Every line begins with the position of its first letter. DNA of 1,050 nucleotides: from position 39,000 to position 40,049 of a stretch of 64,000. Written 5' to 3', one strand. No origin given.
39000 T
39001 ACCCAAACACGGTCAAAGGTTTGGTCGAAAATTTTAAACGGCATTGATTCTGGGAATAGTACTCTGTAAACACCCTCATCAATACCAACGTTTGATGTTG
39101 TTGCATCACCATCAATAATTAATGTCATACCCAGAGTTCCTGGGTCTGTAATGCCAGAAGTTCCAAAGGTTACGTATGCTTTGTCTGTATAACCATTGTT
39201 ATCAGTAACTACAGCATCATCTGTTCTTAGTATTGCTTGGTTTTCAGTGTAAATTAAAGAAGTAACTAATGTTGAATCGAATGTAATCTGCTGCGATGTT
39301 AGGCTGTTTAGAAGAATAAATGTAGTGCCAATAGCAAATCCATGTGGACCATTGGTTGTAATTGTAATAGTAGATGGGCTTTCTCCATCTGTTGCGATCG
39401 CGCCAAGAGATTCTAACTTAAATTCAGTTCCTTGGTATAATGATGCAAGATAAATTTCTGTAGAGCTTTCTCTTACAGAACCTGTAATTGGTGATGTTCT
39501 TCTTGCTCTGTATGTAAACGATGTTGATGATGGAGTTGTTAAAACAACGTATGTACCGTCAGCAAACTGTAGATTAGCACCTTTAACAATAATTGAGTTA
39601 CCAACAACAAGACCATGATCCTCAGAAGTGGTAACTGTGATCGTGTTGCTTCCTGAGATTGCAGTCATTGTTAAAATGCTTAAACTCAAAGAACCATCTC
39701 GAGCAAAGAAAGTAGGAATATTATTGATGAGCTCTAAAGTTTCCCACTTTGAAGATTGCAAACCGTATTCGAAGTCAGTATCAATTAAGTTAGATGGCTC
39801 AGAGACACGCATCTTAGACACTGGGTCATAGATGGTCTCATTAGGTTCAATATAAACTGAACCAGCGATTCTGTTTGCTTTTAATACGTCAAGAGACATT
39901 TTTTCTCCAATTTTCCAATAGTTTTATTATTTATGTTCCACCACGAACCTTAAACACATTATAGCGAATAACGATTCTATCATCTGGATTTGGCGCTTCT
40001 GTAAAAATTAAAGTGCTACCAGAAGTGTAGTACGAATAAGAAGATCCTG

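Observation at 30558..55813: Two paralogous giant structural genes (9.3 kb and 10.4 kb) with conserved ends and divergent centres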

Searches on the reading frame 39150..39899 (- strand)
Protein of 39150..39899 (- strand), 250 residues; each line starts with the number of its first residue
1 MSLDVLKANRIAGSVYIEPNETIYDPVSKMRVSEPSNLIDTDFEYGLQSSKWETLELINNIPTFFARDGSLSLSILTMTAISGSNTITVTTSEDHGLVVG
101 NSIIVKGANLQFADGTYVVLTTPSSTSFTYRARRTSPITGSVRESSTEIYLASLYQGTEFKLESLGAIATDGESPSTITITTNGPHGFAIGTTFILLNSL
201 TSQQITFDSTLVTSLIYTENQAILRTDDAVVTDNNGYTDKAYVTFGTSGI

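Call 12: search_dna_similar(query=window:39300-39899:-, collection=phages, mode=protein, max_rows=40, rows=spread)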
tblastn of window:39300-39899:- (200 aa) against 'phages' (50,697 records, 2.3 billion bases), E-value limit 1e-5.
Records with a match: 44; places in all: 44; records where one place covers at least 80% of the query: 43.
Best place of each record, by identity: <60% 44.
By first word of the organism name: Synechococcus 28; Cyanophage 11; Prochlorococcus 2; Caudoviricetes 1; Actinomycetia 1; Marine 1.
By host as written in the record: Synechococcus sp. 12; Synechococcus 8; - 5; Synechococcus sp. WH8102 5; Synechococcus sp. WH7803 4; Synechococcus sp. SynWH7803 2; Synechococcus sp. WH8101 2; Synechococcus sp. WH 8102 2; and 3 more.
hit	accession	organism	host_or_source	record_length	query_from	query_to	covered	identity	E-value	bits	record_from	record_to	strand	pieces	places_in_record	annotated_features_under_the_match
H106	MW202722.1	Caudoviricetes sp.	Manatee Spring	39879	19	200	91%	53.8%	3e-56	196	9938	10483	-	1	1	virion structural protein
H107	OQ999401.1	Actinomycetia phage DSL-LC01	Actinomycetia bacterium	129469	19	198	90%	47.5%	1e-45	166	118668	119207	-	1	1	hypothetical protein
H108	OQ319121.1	Synechococcus phage S-BM3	Synechococcus sp. WH 7803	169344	17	200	92%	40.5%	1e-38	146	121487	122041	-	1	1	virion structural protein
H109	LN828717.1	Synechococcus phage S-PM2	-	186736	17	199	92%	35.3%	5e-22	98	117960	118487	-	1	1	virion structural protein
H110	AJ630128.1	Synechococcus phage S-PM2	Synechococcus sp. SynWH7803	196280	17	199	92%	35.3%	5e-22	98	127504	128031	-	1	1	virion structural protein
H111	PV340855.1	Synechococcus phage Sf-FR1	Synechococcus sp. WH8102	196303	17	199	92%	34.7%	4e-23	101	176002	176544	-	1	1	virion structural protein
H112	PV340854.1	Synechococcus phage Sf-FP1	Synechococcus sp. WH8102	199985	17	191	88%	34.6%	4e-15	79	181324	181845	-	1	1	virion structural protein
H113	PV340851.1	Synechococcus phage Sf-CH3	Synechococcus sp. WH8102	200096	17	191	88%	34.6%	4e-15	79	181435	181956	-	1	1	virion structural protein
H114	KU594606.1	Cyanophage S-RIM32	Synechococcus sp.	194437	17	199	92%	31.9%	4e-22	99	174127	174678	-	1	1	virion structural protein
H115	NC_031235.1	Cyanophage S-RIM32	Synechococcus sp.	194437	17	199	92%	31.9%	4e-22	99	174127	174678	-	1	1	virion structural protein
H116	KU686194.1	Synechococcus phage S-CAM1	Synechococcus sp.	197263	17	187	86%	34.1%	4e-21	96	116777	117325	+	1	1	hypothetical protein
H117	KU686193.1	Synechococcus phage S-CAM1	Synechococcus sp.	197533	17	187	86%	34.1%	4e-21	96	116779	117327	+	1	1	hypothetical protein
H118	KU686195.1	Synechococcus phage S-CAM1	Synechococcus sp.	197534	17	187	86%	34.1%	4e-21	96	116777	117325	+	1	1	hypothetical protein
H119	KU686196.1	Synechococcus phage S-CAM1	Synechococcus sp.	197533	17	187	86%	34.1%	4e-21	96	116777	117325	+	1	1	hypothetical protein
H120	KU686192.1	Synechococcus phage S-CAM1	Synechococcus sp.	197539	17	187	86%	34.1%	4e-21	96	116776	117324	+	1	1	hypothetical protein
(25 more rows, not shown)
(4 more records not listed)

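Call 14: get_annotated_region(hit=H110, flank=12000)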
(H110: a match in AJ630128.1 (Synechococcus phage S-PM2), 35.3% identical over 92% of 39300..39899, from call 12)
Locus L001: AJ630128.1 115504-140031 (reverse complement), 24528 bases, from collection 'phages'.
description: Bacteriophage S-PM2 complete genome.
organism: Synechococcus phage S-PM2 (NCBI taxid 238854)
taxonomy: Viruses; Duplodnaviria; Heunggongvirae; Uroviricota; Caudoviricetes; Kyanoviridae; Nodensvirus; Nodensvirus spm2
host: Synechococcus sp. SynWH7803; source: sea water; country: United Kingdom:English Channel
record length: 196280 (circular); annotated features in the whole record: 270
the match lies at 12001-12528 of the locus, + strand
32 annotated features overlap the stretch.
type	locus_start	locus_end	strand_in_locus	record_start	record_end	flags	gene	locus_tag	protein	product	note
CDS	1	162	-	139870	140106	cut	-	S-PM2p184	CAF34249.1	Hypothetical-Protein | belonging to T4-LIKE GC: 312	T4-LIKE GC: 312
CDS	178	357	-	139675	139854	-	-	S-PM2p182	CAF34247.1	Hypothetical-Protein | belonging to T4-LIKE GC: 868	T4-LIKE GC: 868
CDS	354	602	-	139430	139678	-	NrdC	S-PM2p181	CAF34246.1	glutaredoxin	T4-LIKE GC: 311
CDS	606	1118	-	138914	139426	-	-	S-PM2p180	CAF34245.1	Hypothetical-Protein | belonging to T4-LIKE GC: 684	T4-LIKE GC: 684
CDS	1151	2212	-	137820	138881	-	PsbD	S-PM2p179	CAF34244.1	photosystem II D2 protein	T4-LIKE GC: 440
CDS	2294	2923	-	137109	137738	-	-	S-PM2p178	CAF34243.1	Hypothetical-Protein | belonging to T4-LIKE GC: 867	T4-LIKE GC: 867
CDS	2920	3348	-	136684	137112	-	F-CphI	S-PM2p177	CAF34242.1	homing endonuclease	T4-LIKE GC: 866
misc_RNA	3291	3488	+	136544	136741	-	-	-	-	-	Cyanophage Functional RNA 1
CDS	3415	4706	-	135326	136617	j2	PsbA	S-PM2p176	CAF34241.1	photosystem II D1 protein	T4-LIKE GC: 280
CDS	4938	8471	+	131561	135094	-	-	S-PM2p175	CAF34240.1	virion structural protein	T4-LIKE GC: 865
CDS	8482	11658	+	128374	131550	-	-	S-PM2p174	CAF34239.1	Hypothetical-Protein | belonging to T4-LIKE GC: 864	T4-LIKE GC: 864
CDS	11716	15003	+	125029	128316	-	-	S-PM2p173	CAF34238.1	virion structural protein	T4-LIKE GC: 863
CDS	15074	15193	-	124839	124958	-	Hli03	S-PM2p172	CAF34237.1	High Light Inducible Proteins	T4-LIKE GC: 267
CDS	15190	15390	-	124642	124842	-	-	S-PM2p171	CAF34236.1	Hypothetical-Protein | belonging to T4-LIKE GC: 862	T4-LIKE GC: 862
CDS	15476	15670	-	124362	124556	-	Hli03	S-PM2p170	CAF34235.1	High Light Inducible Proteins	T4-LIKE GC: 267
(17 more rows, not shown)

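Call 15: get_annotated_region(hit=H107, flank=20000)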
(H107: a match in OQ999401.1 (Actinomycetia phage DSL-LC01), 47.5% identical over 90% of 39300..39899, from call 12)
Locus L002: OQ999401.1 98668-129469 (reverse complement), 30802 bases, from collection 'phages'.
description: Actinomycetia phage DSL-LC01, complete genome.
organism: Actinomycetia phage DSL-LC01 (NCBI taxid 3058956)
taxonomy: Viruses; Duplodnaviria; Heunggongvirae; Uroviricota; Caudoviricetes
host: Actinomycetia bacterium; source: water sample of Dishui Lake; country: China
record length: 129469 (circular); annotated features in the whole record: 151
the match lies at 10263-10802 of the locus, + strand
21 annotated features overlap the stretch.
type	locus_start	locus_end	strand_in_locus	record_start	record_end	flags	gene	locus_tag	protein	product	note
CDS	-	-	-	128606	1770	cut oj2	-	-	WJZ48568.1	DNA primase/helicase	-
CDS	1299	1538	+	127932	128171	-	-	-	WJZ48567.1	terminase small subunit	-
CDS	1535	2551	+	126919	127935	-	-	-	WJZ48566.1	calcineurin-like phosphoesterase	-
CDS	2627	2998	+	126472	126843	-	-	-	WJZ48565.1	hypothetical protein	-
CDS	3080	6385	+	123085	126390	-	-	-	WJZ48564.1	collagen-like protein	-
CDS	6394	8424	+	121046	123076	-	-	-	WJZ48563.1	collagen triple helix repeat protein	-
CDS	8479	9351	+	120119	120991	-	-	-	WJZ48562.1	photosynthesis system II assembly factor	-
CDS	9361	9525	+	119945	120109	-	-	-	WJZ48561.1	hypothetical protein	-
CDS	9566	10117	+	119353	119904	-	-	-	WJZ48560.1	collagen-like protein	-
CDS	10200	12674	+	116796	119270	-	-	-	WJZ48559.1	hypothetical protein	-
CDS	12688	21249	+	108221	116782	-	-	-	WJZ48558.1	ALK tyrosine kinase receptor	-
CDS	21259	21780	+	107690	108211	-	-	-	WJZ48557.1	hypothetical protein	-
CDS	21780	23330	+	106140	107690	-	-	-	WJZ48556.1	collagen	Collagens (type XV)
CDS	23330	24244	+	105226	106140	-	-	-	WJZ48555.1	collagen triple helix repeat protein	-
CDS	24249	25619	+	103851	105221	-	-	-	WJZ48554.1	hypothetical protein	-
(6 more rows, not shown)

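Call 17: search_solved_structures(query=window:39150-39899:-, max_evalue=1)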
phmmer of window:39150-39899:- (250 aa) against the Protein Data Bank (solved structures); distinct sequences matched with E-value up to 1: 0.

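Call 48: get_annotated_region(hit=H108, flank=12000)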
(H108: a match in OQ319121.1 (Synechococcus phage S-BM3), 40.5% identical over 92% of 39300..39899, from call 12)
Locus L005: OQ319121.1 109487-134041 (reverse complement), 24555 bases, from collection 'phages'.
description: Synechococcus phage S-BM3, complete genome.
organism: Synechococcus phage S-BM3 (NCBI taxid 753087)
taxonomy: Viruses; Duplodnaviria; Heunggongvirae; Uroviricota; Caudoviricetes; Kyanoviridae
host: Synechococcus sp. WH 7803; source: Sargasso Sea; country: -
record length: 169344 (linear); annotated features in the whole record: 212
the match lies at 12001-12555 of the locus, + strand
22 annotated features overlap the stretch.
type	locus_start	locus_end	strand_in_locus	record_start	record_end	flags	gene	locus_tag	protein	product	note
CDS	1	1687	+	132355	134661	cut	-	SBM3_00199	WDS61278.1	tail fiber-like protein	241322:242836 T4-GC_310 phage tail fiber-like protein #forward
CDS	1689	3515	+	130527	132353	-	-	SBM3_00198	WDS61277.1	hypothetical protein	-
CDS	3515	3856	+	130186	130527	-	-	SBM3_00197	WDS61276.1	hypothetical protein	-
CDS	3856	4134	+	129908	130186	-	-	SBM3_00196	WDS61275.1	hypothetical protein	-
CDS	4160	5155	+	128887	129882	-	-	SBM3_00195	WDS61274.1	hypothetical protein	186336:188897 T4-GC_1370 Hypothetical protein reverse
CDS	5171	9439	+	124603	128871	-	-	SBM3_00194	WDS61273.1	SPRY domain protein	-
CDS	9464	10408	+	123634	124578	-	-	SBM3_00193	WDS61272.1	putative hoc protein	226553:227218 T4-GC_294 possible T4-like hoc protein forward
CDS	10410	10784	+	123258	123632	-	-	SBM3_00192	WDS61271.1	hypothetical protein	227239:227598 T4-GC_295 Hypothetical protein forward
CDS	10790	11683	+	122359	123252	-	-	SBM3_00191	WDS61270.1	tail fiber-like protein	227615:231595 T4-GC_296 phage tail fiber-like protein forward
CDS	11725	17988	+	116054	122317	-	-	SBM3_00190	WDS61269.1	virion structural protein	125029:128316 T4-GC_863 virion structural protein #reverse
CDS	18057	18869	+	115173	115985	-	-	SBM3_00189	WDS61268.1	neck protein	66833:67663 T4-GC_116 gp13 neck protein forward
CDS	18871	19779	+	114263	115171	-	-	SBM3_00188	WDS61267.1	neck protein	105588:106466 T4-GC_117 gp14 neck protein forward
CDS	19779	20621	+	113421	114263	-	-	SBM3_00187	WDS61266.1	proximal tail sheath stabilization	97510:98295 T4-GC_118 gp15 proximal tail sheath stabilization forward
CDS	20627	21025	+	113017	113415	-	-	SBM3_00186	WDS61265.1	terminase DNA packaging enzyme small subunit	89302:89715 T4-GC_120 gp16 terminase DNA packaging enzyme, small subunit forward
CDS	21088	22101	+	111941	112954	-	-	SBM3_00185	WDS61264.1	hypothetical protein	99976:101181 T4-GC_119 Hypothetical protein forward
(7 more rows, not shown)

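Call 63: search_protein_families(library=pfam, proteins=[window:39300-39899:-], max_evalue=10)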
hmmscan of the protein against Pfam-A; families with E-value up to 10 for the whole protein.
window:39300-39899:- (200 aa): 1 family
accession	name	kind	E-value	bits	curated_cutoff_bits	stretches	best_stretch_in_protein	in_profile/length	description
PF00061.29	Lipocalin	-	0.12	13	23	1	51-106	3-59/145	Lipocalin / cytosolic fatty-acid binding protein family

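Call 65: search_solved_structures(query=A4, max_evalue=1)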
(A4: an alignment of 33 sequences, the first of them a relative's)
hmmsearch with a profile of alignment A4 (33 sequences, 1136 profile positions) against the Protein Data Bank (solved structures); distinct sequences matched with E-value up to 1: 1.
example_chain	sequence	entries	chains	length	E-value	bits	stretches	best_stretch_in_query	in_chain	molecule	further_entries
25ve_A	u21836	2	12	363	4.6e-05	24.6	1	668-729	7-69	F2-pyocin side fiber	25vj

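Call 67: predict_structure(alignment_id=A4)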
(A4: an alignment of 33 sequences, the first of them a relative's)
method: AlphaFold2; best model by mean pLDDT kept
length: 1095 residues; sequences in the alignment: 33
mean_pLDDT: 60.0   pTM: 0.41
mean pLDDT of the five models: 60.0, 59.6, 59.2, 54.8, 54.3
residues with pLDDT >= 90: 57; 70-90: 391; 50-70: 206; < 50: 441
segments of 3 or more residues with pLDDT < 50: 1-6, 92-146, 229-262, 286-289, 298-335, 349-351, 593-595, 618-629, 641-651, 654-672, 682-698, 713-749, 754-759, 774-814, 833-836, 838-840, 842-923, 936-954, 1042-1067
pLDDT, mean of each block of 10 residues (from residue 1): 42 79 74 78 72 65 63 74 77 40 29 32 37 38 50 89 87 75 81 69 81 83 70 33 44 45 53 52 52 53 45 27 32 50 50 70 79 96 81 88 93 89 95 89 70 73 83 78 81 72 75 79 82 82 73 86 86 83 78 60 78 70 40 62 42 42 44 57 39 45 78 42 36 42 46 47 56 47 34 29 38 48 51 49 41 35 41 33 28 28 27 30 61 54 33 61 84 79 64 70 65 81 73 68 38 35 49 80 81 61
secondary structure, 60 per line:
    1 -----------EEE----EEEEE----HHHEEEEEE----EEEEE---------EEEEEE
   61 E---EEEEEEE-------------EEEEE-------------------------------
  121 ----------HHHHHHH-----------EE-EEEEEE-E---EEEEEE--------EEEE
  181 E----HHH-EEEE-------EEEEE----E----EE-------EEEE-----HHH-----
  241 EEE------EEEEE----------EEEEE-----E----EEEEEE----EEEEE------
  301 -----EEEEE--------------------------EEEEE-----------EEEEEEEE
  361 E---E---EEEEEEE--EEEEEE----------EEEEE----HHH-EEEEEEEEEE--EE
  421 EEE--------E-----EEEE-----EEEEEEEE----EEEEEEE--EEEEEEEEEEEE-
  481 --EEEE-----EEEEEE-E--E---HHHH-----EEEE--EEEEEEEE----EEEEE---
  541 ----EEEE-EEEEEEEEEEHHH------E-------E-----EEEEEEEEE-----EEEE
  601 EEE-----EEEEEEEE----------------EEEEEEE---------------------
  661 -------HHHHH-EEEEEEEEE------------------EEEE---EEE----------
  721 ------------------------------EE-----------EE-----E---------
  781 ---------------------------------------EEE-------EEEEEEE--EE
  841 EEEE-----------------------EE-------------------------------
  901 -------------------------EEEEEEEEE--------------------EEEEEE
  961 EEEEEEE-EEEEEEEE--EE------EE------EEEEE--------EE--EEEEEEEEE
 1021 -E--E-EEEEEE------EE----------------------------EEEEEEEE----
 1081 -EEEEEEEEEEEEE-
elements in order (helices of 4 or more, strands of 3 or more residues): E12-14 E19-23 E31-36 E41-45 E55-61 E65-71 E85-89 H131-137 E152-157 E163-168 E177-181 E190-193 E201-205 E224-227 E241-243 E250-254 E265-269 E280-285 E290-294 E306-310 E337-341 E353-361 E369-375 E378-383 E394-398 E407-416 E419-423 E438-441 E447-454 E459-465 E468-479 E483-486 E492-497 H506-509 E515-518 E521-528 E533-537 E545-548 E550-559 E583-591 E597-603 E609-616 E633-639 H668-672 E674-682 E701-704 E708-710 E820-822 E830-836 E839-844 E926-934 E955-967 E969-976 E995-999 E1012-1020 E1027-1032 E1069-1076 E1082-1094

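Call 79: find_related_loci(query=window:39300-39899:-, collection=viral_contigs, flank=10000)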
Query window:39300-39899:- (200 aa) in viral_contigs; peptide patterns used: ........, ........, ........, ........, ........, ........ (x = any residue, [..] = any of these).
599 stretches matched a pattern (row limit reached: there are more); 596 encode a relative of the query (tblastn E <= 1e-3); the best 80 are kept; 80 distinct loci.
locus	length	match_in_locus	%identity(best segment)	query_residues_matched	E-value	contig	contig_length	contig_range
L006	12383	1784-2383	88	1-200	3e-114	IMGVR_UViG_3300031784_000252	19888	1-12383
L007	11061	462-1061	87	1-200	2e-101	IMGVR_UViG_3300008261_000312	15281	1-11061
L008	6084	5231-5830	72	1-200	2e-96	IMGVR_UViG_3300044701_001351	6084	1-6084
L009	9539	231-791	53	14-200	1e-61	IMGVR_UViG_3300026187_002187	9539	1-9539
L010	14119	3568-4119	53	17-200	1e-60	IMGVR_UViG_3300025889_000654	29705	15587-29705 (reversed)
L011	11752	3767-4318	53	17-200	1e-60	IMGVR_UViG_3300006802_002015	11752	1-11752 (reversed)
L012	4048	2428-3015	52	4-199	6e-60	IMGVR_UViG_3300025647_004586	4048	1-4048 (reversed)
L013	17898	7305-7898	51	3-200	3e-59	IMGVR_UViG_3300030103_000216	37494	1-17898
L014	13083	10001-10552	52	17-200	2e-58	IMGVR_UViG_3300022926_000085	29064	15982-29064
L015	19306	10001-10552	53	17-200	1e-57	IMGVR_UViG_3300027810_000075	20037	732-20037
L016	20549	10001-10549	49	17-199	9e-56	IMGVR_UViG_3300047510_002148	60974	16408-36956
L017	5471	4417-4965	50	19-200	4e-56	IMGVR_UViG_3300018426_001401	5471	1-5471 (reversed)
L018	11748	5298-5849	49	17-200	2e-55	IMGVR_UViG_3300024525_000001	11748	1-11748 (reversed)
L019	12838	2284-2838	49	17-200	4e-55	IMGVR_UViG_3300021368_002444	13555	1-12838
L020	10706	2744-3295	51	17-200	2e-55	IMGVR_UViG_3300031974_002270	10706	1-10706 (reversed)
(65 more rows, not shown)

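Call 92: get_annotated_region(hit=H109, flank=8000)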
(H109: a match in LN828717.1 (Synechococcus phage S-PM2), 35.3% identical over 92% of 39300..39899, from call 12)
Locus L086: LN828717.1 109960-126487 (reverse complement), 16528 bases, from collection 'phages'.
description: Synechococcus phage S-PM2 spontaneous deletion mutant, complete genome.
organism: Synechococcus phage S-PM2 (NCBI taxid 238854)
taxonomy: Viruses; Duplodnaviria; Heunggongvirae; Uroviricota; Caudoviricetes; Kyanoviridae; Nodensvirus; Nodensvirus spm2
host: -; source: -; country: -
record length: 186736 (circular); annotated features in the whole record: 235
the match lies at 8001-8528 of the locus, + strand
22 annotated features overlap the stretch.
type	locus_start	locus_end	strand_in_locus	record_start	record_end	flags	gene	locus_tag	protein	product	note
CDS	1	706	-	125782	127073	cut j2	PsbA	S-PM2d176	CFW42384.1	photosystem II D1 protein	T4-LIKE GC: 280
CDS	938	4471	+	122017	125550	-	-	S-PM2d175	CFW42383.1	virion structural protein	T4-LIKE GC: 865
CDS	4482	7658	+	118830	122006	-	-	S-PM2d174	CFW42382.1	hypothetical protein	T4-LIKE GC: 864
CDS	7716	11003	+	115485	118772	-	-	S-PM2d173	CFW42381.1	virion structural protein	T4-LIKE GC: 863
CDS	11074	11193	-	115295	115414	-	hli2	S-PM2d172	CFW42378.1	High Light Inducible Proteins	T4-LIKE GC: 267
CDS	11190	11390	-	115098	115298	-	-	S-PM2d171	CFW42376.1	hypothetical protein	T4-LIKE GC: 862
CDS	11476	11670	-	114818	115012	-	hli1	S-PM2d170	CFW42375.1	High Light Inducible Proteins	T4-LIKE GC: 267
CDS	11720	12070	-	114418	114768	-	-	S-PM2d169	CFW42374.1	hypothetical protein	T4-LIKE GC: 355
CDS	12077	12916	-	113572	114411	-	-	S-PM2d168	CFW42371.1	putative S-layer protein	T4-LIKE GC: 861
tRNA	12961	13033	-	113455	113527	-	-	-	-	tRNA-Gly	Anticodon:+TCC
CDS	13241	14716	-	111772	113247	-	-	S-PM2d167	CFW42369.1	Tryptophan Halognenase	T4-LIKE GC: 212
CDS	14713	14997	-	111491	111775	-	-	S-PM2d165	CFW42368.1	hypothetical protein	T4-LIKE GC: 860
CDS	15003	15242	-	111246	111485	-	-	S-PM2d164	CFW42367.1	hypothetical protein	T4-LIKE GC: 250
CDS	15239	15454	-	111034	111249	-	-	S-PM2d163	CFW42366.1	PhDYefM tox-ant domain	T4-LIKE GC: 859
CDS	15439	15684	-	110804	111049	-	NrdC1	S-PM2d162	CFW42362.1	glutaredoxin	T4-LIKE GC: 311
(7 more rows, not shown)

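Call 98: search_protein_representatives(protein=window:39300-39899:-)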
Query: 200 residues. Proteins with E-value up to 0.001 (for the whole library): 810; up to 1e-10: 380; up to 1e-30: 149. The best 150 are listed.
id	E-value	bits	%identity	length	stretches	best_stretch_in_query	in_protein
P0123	1.8e-103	360.2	74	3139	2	1-200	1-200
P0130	6.4e-83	293.2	51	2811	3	1-200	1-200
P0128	3.1e-81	287.8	44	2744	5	1-200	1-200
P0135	7.8e-74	263.6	52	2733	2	1-200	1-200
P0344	7.3e-59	214.9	53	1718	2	15-200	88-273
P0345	2.1e-56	206.8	44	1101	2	1-199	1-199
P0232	1.7e-54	200.6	54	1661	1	1-200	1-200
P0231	1.2e-52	194.7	53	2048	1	17-200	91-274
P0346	1.3e-52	194.5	54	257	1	20-199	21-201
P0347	2.8e-51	190.2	48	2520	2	17-199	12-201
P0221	4.4e-51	189.5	52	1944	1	14-199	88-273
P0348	2.6e-49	183.7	53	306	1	14-179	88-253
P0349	5.4e-49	182.7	46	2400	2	21-199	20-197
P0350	1.7e-48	181.1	45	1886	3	14-199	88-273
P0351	4.2e-48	179.8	50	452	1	19-199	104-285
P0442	1.1e-35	139.4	44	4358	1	14-198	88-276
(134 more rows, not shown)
